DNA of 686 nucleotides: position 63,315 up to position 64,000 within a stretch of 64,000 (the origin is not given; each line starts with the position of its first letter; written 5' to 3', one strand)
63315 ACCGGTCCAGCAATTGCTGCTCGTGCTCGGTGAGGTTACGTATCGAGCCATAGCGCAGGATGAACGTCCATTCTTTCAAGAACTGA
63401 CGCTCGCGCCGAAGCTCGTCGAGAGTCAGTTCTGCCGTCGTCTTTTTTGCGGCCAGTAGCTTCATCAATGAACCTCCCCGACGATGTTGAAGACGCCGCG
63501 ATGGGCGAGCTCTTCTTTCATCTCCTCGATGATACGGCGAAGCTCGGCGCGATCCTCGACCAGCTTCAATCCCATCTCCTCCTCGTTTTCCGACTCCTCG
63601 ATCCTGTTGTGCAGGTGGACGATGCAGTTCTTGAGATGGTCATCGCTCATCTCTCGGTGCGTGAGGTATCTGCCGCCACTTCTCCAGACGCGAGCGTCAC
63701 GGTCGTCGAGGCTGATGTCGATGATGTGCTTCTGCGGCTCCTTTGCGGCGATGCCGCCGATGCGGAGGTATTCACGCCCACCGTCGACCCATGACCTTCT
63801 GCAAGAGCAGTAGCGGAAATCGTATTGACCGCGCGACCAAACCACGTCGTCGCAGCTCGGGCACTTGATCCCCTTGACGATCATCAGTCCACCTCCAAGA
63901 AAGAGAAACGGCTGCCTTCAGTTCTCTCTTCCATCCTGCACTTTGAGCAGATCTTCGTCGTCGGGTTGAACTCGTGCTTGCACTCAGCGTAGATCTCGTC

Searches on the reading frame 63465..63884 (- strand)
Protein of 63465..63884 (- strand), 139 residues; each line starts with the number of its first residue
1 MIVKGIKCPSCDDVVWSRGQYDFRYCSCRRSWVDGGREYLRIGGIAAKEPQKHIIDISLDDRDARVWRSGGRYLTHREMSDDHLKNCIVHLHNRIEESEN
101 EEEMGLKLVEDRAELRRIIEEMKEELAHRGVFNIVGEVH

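Call 45: find_encoding_contigs(protein=window:63465-63884:-, flank=10000, max_places=3)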
Protein window:63465-63884:- (139 aa): 23 contigs read that carry it; 3 places shown.
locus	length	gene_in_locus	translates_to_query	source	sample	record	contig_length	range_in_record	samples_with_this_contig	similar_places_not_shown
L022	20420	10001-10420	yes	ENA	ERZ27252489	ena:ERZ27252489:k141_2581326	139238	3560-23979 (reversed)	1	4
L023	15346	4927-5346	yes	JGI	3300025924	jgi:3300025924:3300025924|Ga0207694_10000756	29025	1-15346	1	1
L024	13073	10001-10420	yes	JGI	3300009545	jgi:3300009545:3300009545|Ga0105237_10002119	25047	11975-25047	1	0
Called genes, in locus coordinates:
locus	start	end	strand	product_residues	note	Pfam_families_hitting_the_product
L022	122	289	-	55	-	-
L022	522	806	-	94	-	-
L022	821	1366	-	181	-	PF01844:HNH, PF14279:HNH_5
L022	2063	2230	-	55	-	-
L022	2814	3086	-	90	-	PF01844:HNH, PF14279:HNH_5 (weak)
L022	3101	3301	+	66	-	-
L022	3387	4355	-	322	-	-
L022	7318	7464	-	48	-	-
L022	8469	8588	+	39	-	-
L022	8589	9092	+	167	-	-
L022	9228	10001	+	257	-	-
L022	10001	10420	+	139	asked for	PF24749:DUF7695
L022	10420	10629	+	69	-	-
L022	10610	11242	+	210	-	PF00293:NUDIX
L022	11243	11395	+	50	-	-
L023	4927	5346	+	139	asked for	PF24749:DUF7695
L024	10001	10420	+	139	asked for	PF24749:DUF7695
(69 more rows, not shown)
